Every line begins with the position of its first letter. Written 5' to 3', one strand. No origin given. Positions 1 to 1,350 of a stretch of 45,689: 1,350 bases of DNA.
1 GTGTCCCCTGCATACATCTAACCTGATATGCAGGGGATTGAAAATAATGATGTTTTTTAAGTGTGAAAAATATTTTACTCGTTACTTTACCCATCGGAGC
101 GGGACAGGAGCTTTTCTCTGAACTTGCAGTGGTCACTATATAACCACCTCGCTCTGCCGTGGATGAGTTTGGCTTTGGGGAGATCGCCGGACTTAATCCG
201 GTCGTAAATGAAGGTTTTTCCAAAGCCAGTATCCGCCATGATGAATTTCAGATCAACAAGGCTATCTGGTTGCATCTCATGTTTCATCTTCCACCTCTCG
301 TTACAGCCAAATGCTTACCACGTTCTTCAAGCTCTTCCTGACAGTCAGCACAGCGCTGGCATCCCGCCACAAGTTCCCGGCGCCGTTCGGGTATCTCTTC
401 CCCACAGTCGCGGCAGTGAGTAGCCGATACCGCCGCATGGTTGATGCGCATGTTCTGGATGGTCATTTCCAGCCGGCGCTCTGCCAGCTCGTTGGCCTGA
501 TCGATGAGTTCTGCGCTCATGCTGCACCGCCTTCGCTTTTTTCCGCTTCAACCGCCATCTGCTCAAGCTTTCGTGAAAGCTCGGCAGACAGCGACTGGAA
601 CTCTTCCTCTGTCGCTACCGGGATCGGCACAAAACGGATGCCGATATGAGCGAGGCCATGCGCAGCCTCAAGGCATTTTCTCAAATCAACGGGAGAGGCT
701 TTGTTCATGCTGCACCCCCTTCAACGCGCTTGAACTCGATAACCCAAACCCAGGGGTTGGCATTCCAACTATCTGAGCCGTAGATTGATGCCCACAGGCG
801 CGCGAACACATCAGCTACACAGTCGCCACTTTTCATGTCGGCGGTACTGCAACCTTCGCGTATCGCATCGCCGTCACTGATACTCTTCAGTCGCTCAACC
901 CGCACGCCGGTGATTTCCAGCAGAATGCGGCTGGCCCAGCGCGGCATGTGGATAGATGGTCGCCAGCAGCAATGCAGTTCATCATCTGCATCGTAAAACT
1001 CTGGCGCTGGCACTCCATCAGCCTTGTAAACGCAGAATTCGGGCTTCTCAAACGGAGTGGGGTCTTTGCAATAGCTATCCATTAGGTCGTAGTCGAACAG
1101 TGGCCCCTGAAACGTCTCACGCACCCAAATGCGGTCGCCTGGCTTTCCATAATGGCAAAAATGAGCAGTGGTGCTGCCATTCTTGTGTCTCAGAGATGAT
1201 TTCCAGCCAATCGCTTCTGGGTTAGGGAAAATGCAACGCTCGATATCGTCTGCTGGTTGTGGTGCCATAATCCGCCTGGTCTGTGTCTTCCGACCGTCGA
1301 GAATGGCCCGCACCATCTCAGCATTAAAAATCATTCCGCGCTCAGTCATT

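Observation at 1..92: Window termini: about 20-bp direct repeat at both ends, with alpA (left) and int (right) in xis-then-int order if circularised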

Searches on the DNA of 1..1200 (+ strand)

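Call 4: search_dna_similar(query=window:1-1200:+, collection=phages, mode=near, max_rows=25)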
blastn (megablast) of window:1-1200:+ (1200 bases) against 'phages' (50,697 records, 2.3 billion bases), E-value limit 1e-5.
Records with a match: 23; places in all: 23; records where one place covers at least 80% of the query: 0.
Best place of each record, by identity: 95-99% 1; 90-95% 14; 80-90% 8.
By first word of the organism name: Klebsiella 23.
By host as written in the record: Klebsiella pneumoniae 10; Klebsiella pneumoniae 80528 2; Klebsiella pneumoniae ST405-OXA48 1; Klebsiella pneumoniae ST16-OXA48 1; Klebsiella pneumoniae H151440672 1; Klebsiella pneumoniae ST15-VIM1 1; Klebsiella pneumoniae THR60 1; Klebsiella pneumoniae ST11-VIM1 1; and 5 more.
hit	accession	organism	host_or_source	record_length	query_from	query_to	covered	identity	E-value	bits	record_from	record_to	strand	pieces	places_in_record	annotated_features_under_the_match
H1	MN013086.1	Klebsiella phage vB_Kpn_Chronis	Klebsiella pneumoniae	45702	1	959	57%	92.7%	0e+0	988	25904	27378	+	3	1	hypothetical protein (x3) | putative conjugal transfer protein | putative excisionase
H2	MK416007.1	Klebsiella phage ST405-OXA48phi1.2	Klebsiella pneumoniae ST405-OXA48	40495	311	965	48%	90.4%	0e+0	764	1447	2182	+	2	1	hypothetical protein (x2) | TraR/DksA family transcriptional regulator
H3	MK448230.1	Klebsiella phage ST16-OXA48phi5.2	Klebsiella pneumoniae ST16-OXA48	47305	333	965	47%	92.5%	6e-116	809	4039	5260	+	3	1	hypothetical protein (x4) | TraD/DksA family transcriptional regulator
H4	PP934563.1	Klebsiella phage RothC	Klebsiella pneumoniae 80528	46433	333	959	46%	91.2%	3e-178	745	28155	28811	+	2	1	ASCH domain protein | hypothetical protein | DksA-like zinc finger domain containing protein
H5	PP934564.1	Klebsiella phage RothD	Klebsiella pneumoniae 80528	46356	333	959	46%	91.2%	3e-178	745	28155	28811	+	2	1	ASCH domain protein | hypothetical protein | DksA-like zinc finger domain containing protein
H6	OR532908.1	Klebsiella phage RCIP0114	Klebsiella pneumoniae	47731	1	513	41%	96.1%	2e-160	804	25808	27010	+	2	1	hypothetical protein (x3)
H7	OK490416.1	Klebsiella phage Kp4864-1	Klebsiella pneumoniae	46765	311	959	34%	92.1%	8e-95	573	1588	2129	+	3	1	record has no annotation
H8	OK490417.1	Klebsiella phage Kp4865-1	Klebsiella pneumoniae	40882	515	965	30%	89.6%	5e-97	455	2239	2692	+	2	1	record has no annotation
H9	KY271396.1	Klebsiella phage 2 LV-2017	Klebsiella pneumoniae H151440672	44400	311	798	27%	91.2%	2e-86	434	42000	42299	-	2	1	hypothetical protein (x2)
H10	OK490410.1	Klebsiella phage Kp4856-1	Klebsiella pneumoniae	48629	311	527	18%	89.9%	1e-72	279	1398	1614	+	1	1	record has no annotation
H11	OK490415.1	Klebsiella phage Kp4862-1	Klebsiella pneumoniae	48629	311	527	18%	89.9%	1e-72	279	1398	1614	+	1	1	record has no annotation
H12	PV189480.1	Klebsiella phage KpnBHU6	Klebsiella pneumoniae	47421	311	513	17%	91.6%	4e-73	281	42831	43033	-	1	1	record has no annotation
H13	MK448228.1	Klebsiella phage ST15-VIM1phi2.1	Klebsiella pneumoniae ST15-VIM1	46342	311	513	17%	91.6%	4e-73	281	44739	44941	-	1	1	TraR/DksA family transcriptional regulator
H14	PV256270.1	Klebsiella phage klb_E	Klebsiella pneumoniae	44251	311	513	17%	91.6%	4e-73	281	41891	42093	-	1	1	record has no annotation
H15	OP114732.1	Klebsiella phage GZ7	Klebsiella pneumoniae THR60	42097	312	513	17%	92.1%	3e-74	285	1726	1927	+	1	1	hypothetical protein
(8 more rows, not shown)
